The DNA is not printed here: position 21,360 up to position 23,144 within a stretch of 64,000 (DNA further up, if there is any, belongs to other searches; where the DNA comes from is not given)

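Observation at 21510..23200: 494-aa island protein carrying all four family-A polymerase core motifs in correct order, with an HDSF motif C as in T7 RNA polymerase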

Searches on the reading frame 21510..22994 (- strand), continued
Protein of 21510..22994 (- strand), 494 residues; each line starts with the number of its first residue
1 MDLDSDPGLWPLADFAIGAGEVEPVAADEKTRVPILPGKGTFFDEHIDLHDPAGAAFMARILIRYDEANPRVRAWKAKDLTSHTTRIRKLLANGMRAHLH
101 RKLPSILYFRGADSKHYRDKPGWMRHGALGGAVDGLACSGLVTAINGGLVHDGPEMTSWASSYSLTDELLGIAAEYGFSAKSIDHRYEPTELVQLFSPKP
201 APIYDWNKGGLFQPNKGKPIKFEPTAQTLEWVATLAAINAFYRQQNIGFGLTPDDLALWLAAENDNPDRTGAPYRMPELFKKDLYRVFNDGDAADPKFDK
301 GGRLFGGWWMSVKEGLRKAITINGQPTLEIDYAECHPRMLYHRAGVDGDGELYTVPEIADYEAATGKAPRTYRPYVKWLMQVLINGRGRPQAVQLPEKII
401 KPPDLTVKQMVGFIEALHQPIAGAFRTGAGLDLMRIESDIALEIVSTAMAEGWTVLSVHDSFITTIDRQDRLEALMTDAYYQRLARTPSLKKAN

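Call 63: get_annotated_region(hit=H83, flank=3000)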
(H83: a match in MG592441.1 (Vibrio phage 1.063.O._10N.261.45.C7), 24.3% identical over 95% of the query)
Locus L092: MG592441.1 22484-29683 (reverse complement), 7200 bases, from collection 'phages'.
description: Vibrio phage 1.063.O._10N.261.45.C7, partial genome.
organism: Vibrio phage 1.063.O._10N.261.45.C7 (NCBI taxid 1881308)
taxonomy: Viruses; Duplodnaviria; Heunggongvirae; Uroviricota; Caudoviricetes
host: Vibrio lentus; source: iron chloride precipitation of 0.2um-filtered seawater, resuspended in oxalate solution; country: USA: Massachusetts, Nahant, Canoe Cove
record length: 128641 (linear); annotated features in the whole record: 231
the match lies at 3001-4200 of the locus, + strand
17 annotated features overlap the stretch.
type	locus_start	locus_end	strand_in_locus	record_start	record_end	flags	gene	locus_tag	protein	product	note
CDS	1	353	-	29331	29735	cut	-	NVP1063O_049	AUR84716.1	head-closure protein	NVP1063O_049; VirFam ID:Head-closure (Hc1); head-closure (Hc1)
CDS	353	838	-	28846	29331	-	-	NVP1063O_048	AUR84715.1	coil containing protein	NVP1063O_048; cvp_best_match:NCBI_PEP_323514050; VirFam ID:Neck protein (Ne); pog:POG1353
CDS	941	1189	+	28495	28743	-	-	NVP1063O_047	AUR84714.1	hypothetical protein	NVP1063O_047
CDS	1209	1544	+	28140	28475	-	-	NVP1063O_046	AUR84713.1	hypothetical protein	NVP1063O_046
CDS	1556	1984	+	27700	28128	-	-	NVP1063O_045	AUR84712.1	hypothetical protein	NVP1063O_045; aclame_best_match:protein:vir:5611; tara_best_match:OM-RGC.v1.024115191; ...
CDS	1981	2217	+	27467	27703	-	-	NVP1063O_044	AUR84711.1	hypothetical protein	NVP1063O_044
CDS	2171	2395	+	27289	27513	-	-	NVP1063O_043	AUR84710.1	hypothetical protein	NVP1063O_043; cvp_best_match:NCBI_PEP_323512859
CDS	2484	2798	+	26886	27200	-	-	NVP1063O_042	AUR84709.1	acyl carrier protein-like protein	NVP1063O_042; InterPro:IPR009081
CDS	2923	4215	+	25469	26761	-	-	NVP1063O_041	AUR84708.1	hypothetical protein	NVP1063O_041; tara_best_match:OM-RGC.v1.002746993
CDS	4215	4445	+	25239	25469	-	-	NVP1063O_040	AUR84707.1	hypothetical protein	NVP1063O_040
CDS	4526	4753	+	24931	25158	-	-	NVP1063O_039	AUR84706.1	hypothetical protein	NVP1063O_039; aclame_best_match:protein:vir:9020; cvp_best_match:RF_PEP_29135052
CDS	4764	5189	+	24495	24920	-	-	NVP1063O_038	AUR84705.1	hypothetical protein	NVP1063O_038; tara_best_match:OM-RGC.v1.025315938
CDS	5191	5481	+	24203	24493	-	-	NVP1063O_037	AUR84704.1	hypothetical protein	NVP1063O_037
CDS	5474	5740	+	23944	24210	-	-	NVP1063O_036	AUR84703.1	hypothetical protein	NVP1063O_036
CDS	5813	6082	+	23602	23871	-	-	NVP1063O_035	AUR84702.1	hypothetical protein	NVP1063O_035; tara_best_match:OM-RGC.v1.032270889; cvp_best_match:CAMPEP_0000014784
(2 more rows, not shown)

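Call 64: get_annotated_region(hit=H77, flank=3000)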
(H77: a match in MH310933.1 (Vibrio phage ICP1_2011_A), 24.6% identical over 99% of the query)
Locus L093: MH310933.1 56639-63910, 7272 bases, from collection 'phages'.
description: Vibrio phage ICP1_2011_A, complete genome.
organism: Vibrio phage ICP1_2011_A (NCBI taxid 1296592)
taxonomy: Viruses; Duplodnaviria; Heunggongvirae; Uroviricota; Caudoviricetes; Mohonavirus
host: -; source: stool; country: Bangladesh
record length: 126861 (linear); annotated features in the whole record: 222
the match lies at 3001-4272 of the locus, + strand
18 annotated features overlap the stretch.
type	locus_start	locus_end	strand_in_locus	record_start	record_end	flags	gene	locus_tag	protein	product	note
CDS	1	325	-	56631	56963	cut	-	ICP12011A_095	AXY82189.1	hypothetical protein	Also desiganted as ORF92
CDS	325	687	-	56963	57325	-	-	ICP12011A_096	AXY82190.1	hypothetical protein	Also desiganted as ORF93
CDS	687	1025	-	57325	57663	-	-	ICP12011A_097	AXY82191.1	hypothetical protein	Also desiganted as ORF94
CDS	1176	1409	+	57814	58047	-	-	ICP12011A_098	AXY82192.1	hypothetical protein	Also desiganted as ORF95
CDS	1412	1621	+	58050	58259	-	-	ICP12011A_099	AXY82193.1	hypothetical protein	Also desiganted as ORF96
CDS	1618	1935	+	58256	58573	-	-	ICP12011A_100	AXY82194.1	hypothetical protein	Also desiganted as ORF97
CDS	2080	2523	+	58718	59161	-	-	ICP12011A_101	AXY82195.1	hypothetical protein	Also desiganted as ORF97.1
CDS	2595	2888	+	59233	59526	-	higA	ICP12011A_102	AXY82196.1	HigA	Also desiganted as ORF97.2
CDS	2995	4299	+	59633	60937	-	-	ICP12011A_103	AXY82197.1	hypothetical protein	similar to INSD accession EET36033.1 hypothetical protein GM18DRAFT_1981 in Geobacter sp. M18; Also desiganted as ORF100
CDS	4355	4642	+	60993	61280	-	-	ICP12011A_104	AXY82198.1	hypothetical protein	Also desiganted as ORF103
CDS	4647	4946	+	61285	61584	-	-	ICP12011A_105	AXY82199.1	hypothetical protein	Also desiganted as ORF104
CDS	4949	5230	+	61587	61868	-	-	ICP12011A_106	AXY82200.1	hypothetical protein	Also desiganted as ORF105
CDS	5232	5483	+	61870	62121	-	-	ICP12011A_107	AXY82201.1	hypothetical protein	Also desiganted as ORF106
CDS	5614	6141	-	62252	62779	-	-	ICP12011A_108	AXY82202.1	hypothetical protein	Also desiganted as ORF107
CDS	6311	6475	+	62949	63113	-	-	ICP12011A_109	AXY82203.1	hypothetical protein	Also desiganted as ORF108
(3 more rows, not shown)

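Call 66: search_solved_structures(query=A4, max_evalue=10, show_alignments=4)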
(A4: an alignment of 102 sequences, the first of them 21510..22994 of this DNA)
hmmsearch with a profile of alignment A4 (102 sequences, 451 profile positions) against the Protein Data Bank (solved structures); distinct sequences matched with E-value up to 10: 0.

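Call 85: find_encoding_contigs(protein=P0011, flank=10000, max_places=1)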
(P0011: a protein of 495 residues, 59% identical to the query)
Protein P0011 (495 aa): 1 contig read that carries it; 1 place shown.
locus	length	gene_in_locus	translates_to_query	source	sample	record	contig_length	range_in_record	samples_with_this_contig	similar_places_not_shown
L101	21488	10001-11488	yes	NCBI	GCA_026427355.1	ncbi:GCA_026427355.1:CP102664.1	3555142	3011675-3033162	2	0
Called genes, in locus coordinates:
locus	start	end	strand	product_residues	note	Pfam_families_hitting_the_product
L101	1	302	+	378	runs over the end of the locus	PF00155:Aminotran_1_2, PF01053:Cys_Met_Meta_PP (weak), PF01212:Beta_elim_lyase (faint)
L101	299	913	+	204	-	PF13500:AAA_26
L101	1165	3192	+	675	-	PF05649:Peptidase_M13_N, PF01431:Peptidase_M13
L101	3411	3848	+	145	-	PF13767:DUF4168 (faint)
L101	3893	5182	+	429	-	PF00202:Aminotran_3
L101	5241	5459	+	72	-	PF01176:eIF-1a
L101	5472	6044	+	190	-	PF02545:Maf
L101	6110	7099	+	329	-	-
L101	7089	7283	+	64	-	PF03884:YacG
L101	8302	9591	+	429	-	PF13102:Phage_int_SAM_5 (weak), PF14659:Phage_int_SAM_3 (faint), PF22022:Phage_int_M (weak), PF00589:Phage_integrase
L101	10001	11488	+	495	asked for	-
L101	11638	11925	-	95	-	-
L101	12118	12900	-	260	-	-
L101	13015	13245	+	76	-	PF13560:HTH_31, PF01381:HTH_3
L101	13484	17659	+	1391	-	PF20698:PIN-TPR-GreABC (faint), PF24407:HTH_upst_double_PIN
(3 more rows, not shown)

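Call 86: find_encoding_contigs(protein=P0064, flank=10000, max_places=1)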
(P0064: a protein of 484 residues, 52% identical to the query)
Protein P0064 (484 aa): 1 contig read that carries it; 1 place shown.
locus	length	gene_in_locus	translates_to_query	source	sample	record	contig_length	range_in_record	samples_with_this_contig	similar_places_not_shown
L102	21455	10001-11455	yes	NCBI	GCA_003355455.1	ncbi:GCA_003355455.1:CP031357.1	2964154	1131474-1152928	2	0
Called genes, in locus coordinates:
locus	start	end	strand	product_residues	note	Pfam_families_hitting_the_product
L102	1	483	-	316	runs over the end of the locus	PF03060:NMO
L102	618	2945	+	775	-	PF07715:Plug, PF00593:TonB_dep_Rec_b-barrel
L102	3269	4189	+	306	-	PF01638:HxlR, PF17244:CDC24_OB3 (faint), PF03551:PadR (faint), PF01638:HxlR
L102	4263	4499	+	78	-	-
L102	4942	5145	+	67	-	-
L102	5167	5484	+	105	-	PF12844:HTH_19 (weak), PF13560:HTH_31 (weak), PF01381:HTH_3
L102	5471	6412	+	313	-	-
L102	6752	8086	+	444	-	PF22022:Phage_int_M (weak), PF00589:Phage_integrase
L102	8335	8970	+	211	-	-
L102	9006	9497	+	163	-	-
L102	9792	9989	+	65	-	-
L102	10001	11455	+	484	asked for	-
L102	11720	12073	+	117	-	PF12760:Zn_ribbon_IS1595 (weak)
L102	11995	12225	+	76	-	PF12762:DDE_Tnp_IS1595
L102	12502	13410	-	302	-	-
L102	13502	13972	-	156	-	-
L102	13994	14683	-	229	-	-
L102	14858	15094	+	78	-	PF13560:HTH_31, PF13443:HTH_26 (weak), PF01381:HTH_3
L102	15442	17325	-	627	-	PF01343:Peptidase_S49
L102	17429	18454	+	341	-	PF02729:OTCace_N, PF00185:OTCace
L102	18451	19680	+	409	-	PF12890:DHOase, PF01979:Amidohydro_1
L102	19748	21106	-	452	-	PF14559:TPR_19 (faint), PF05036:SPOR (weak)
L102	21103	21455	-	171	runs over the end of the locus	-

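Call 87: find_encoding_contigs(protein=P0090, flank=10000, max_places=1)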
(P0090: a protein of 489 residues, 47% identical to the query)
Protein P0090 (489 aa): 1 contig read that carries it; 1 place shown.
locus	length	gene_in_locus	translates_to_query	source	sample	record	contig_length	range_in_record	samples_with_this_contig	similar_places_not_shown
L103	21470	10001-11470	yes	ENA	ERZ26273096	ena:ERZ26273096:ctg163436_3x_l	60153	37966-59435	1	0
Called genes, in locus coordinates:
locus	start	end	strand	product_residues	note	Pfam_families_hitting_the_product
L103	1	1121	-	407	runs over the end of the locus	PF28597:T2SSF_N, PF00482:T2SSF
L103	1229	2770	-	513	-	PF22341:GSPE_N1E, PF00437:T2SSE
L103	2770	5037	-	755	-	PF21305:type_II_gspD_N0, PF03958:Secretin_N, PF00263:Secretin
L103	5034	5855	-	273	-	PF11356:T2SSC, PF13180:PDZ_2 (weak), PF17820:PDZ_6 (weak)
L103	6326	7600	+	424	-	PF13102:Phage_int_SAM_5 (faint), PF14659:Phage_int_SAM_3 (faint), PF22022:Phage_int_M (weak), PF00589:Phage_integrase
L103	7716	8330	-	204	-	-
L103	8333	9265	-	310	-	-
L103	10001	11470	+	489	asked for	-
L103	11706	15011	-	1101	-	PF02384:N6_Mtase, PF07669:Eco57I (faint), PF18135:Type_ISP_C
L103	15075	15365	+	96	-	-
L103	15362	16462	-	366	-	PF01939:NucS_C (faint)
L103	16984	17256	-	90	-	PF00216:Bac_DNA_binding, PF18291:HU-HIG (weak)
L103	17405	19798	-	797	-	PF02190:LON_substr_bdg, PF00004:AAA, PF07728:AAA_5 (weak), PF22667:Lon_lid, PF05362:Lon_C, PF13541:ChlI (weak)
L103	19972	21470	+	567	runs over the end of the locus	PF01433:Peptidase_M1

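Call 91: search_protein_families(library=pfam, proteins=[L003:153-767:+, L003:958-1575:+, L003:3051-3455:-, L006:5665-6297:+, L102:8335-8967:+, L102:9006-9494:+, L102:9792-9986:+, L073:5475-6902:+, L005:4511-5092:+], max_evalue=1)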
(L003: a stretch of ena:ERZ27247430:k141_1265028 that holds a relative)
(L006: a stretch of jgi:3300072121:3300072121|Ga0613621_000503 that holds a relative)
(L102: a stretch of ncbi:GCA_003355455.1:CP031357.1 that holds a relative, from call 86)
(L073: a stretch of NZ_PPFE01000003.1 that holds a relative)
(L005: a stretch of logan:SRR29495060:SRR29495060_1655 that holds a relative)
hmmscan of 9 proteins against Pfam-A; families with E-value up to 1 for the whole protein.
L003:153-767:+ (205 aa): 0 families

L003:958-1575:+ (206 aa): 9 families
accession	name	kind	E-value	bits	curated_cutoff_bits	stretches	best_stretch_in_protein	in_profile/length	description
PF00239.26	Resolvase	-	3.3e-46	157.4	23.3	1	5-147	1-142/145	Resolvase, N terminal domain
PF13936.12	HTH_38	-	6.6e-05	23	27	1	163-202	3-42/44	Helix-turn-helix domain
PF13384.12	HTH_23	-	0.00023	21.3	24.6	1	166-202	3-39/50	Homeodomain-like domain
PF02796.21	HTH_7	-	0.0049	17.4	23.8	1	161-201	1-42/45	Helix-turn-helix domain of resolvase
PF13412.12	HTH_24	-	0.011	15.8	21.9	1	177-204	14-41/48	Winged helix-turn-helix DNA-binding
PF08279.18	HTH_11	-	0.017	15.4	25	1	172-204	7-39/55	HTH domain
PF13542.12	HTH_Tnp_ISL3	-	0.065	13.1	27.4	1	175-204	23-50/51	Helix-turn-helix domain of transposase family ISL3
PF08281.18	Sigma70_r4_2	-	0.15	12.2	25.7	1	164-199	10-45/54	Sigma-70, region 4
PF01978.25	TrmB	-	0.23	11.8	25.6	0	178-205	20-47/68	Sugar-specific transcriptional regulator TrmB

L003:3051-3455:- (134 aa): 2 families
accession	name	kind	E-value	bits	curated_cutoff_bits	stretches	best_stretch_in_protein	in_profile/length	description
PF24815.1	HMG_WDHD1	-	0.11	13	51.6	1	55-89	12-47/51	WDHD1 HMG box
PF09812.14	MRP-L28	-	0.13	13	28.4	1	102-130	96-124/157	Mitochondrial ribosomal protein L28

L006:5665-6297:+ (211 aa): 0 families

L102:8335-8967:+ (211 aa): 1 family
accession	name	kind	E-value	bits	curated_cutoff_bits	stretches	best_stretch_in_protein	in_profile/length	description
PF12177.13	Proho_convert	-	0.045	14.2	25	1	143-168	7-32/39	Prohormone convertase enzyme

L102:9006-9494:+ (163 aa): 2 families
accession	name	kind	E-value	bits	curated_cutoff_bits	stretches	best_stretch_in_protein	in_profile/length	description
PF01528.21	Herpes_glycop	-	0.0057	16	25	1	26-71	271-323/373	Herpesvirus glycoprotein M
PF16311.10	TMEM100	-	0.17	12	34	1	23-87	56-119/133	Transmembrane protein 100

L102:9792-9986:+ (65 aa): 2 families
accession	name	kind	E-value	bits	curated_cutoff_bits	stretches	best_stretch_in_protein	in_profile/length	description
PF12728.13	HTH_17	-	0.0042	17.8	27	1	5-60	1-48/51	Helix-turn-helix domain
PF13384.12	HTH_23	-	0.0098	16.1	24.6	1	7-34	19-47/50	Homeodomain-like domain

L073:5475-6902:+ (476 aa): 4 families
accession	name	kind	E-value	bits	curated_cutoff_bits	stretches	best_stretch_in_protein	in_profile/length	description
PF00589.27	Phage_integrase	-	1.5e-15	57.9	27.1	1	271-428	4-158/172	Phage integrase family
PF20172.3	DUF6538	-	2.5e-15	56.3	27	1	18-75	2-59/60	Domain of unknown function (DUF6538)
PF19551.4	DUF6074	-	0.097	13.3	27.2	0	174-231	7-63/83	Family of unknown function (DUF6074)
PF23465.1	DUF7131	-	0.14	12.4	24.1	1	356-379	16-38/57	Domain of unknown function (DUF7131)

L005:4511-5092:+ (194 aa): 2 families
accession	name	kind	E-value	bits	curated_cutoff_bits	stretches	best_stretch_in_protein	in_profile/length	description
PF25587.1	Rv2743c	-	0.024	14.7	27.7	1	84-192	56-156/237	Rv2743c family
PF04793.17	Herpes_BBRF1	-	0.12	11.9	25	1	124-186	50-107/286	BRRF1-like protein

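Call 106: search_protein_families(library=padloc, proteins=[window:21510-22994:-], max_evalue=0.001)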
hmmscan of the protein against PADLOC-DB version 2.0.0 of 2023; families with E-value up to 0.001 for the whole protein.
window:21510-22994:- (494 aa): 0 families

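Call 110: search_protein_representatives(alignment_id=A1)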
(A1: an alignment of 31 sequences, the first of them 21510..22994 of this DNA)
Query: 31 sequences, 495 profile positions. Proteins with E-value up to 0.001 (for the whole library): 11740; up to 1e-10: 8761; up to 1e-30: 5174. The best 150 are listed.
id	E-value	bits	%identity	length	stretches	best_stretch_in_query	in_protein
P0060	4.5e-197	672.1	-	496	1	14-490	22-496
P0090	3.5e-180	616.4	-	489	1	1-490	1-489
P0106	1.8e-174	597.6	-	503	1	13-493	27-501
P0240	3.5e-150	517.5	-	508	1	28-491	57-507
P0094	6.7e-147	506.7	-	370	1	135-491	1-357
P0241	1.0e-137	476.4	-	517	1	30-485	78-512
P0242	2.0e-135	468.8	-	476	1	27-490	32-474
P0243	6.1e-135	467.2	-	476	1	33-490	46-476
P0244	3.0e-134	464.9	-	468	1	28-492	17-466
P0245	9.7e-134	463.2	-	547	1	28-492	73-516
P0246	7.6e-133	460.3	-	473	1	34-491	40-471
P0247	5.0e-132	457.6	-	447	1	33-490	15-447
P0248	1.1e-127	443.3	-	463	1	16-490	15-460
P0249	8.0e-126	437.1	-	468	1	22-489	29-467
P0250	2.1e-121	422.5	-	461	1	32-490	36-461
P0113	2.4e-99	349.8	-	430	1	53-483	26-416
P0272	1.5e-93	330.7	-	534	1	37-494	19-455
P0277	4.4e-89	315.9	-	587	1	41-490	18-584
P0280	9.4e-89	314.9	-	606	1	41-490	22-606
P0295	5.2e-83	295.9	-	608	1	53-489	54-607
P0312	5.5e-81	289.2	-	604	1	56-489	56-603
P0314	9.2e-81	288.5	-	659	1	46-488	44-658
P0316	2.1e-80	287.3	-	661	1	44-492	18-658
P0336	7.3e-79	282.2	-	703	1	19-485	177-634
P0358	1.8e-77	277.7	-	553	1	40-485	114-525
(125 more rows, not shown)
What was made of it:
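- The family has 11,740 clusters at 50% identity with E<=1e-3 (call 110).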

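Call 117: search_protein_families(library=pfam, proteins=[P0336, P0314, P0316, P0280, P0295, P0312, P0277, P0245, P0358, P0272], max_evalue=0.01)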
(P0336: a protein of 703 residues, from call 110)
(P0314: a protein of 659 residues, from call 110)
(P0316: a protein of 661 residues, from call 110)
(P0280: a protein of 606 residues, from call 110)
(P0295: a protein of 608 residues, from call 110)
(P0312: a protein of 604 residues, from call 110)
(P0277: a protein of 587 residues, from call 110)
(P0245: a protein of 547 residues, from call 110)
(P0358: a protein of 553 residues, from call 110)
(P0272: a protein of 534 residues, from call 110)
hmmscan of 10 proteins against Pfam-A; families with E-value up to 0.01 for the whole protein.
P0336 (703 aa): 0 families

P0314 (659 aa): 0 families

P0316 (661 aa): 0 families

P0280 (606 aa): 0 families

P0295 (608 aa): 0 families

P0312 (604 aa): 0 families

P0277 (587 aa): 0 families

P0245 (547 aa): 0 families

P0358 (553 aa): 0 families

P0272 (534 aa): 0 families
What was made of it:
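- Tried and rejected: The 10 longest of the top family members carry no Pfam domain (call 117).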

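Call 127: find_encoding_contigs(protein=P0005, flank=1500, max_places=1)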
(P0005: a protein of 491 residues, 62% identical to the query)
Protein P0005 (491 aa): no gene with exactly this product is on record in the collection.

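Call 128: find_encoding_contigs(protein=P0022, flank=1500, max_places=1)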
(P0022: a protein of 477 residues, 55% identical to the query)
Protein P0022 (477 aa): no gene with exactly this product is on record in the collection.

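Call 129: find_encoding_contigs(protein=P0066, flank=1500, max_places=1)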
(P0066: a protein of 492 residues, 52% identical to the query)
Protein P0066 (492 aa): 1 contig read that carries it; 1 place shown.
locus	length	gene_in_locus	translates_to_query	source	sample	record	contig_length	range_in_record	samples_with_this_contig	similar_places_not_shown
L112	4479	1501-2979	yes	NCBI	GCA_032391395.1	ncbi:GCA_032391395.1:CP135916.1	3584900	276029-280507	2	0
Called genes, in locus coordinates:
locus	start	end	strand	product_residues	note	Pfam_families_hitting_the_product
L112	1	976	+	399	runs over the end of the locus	PF22022:Phage_int_M (weak), PF00589:Phage_integrase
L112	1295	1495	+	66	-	-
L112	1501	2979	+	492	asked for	-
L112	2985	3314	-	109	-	PF19135:DUF5818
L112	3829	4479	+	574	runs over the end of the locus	PF00078:RVT_1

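Call 130: find_encoding_contigs(protein=P0071, flank=1500, max_places=1)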
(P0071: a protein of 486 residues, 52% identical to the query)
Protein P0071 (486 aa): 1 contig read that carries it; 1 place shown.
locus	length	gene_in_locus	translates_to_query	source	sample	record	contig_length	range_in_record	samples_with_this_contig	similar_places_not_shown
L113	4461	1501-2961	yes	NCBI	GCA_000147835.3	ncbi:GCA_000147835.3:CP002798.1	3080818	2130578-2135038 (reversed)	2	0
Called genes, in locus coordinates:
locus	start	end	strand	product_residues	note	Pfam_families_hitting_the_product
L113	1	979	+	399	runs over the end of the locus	PF13102:Phage_int_SAM_5 (weak), PF22022:Phage_int_M (weak), PF00589:Phage_integrase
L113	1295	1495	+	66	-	-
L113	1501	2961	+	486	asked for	-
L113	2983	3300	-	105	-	PF19135:DUF5818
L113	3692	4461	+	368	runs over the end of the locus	PF00145:DNA_methylase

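Call 131: find_encoding_contigs(protein=P0106, flank=1500, max_places=1)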
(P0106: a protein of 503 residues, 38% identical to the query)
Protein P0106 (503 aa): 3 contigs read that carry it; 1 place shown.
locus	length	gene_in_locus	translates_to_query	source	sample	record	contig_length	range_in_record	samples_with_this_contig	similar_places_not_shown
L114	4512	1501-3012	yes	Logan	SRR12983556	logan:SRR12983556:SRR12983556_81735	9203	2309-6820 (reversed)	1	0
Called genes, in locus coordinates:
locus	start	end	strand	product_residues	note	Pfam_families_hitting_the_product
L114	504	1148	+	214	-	-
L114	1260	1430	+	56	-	PF12728:HTH_17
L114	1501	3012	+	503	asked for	-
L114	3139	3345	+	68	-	-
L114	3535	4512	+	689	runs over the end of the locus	PF01555:N6_N4_Mtase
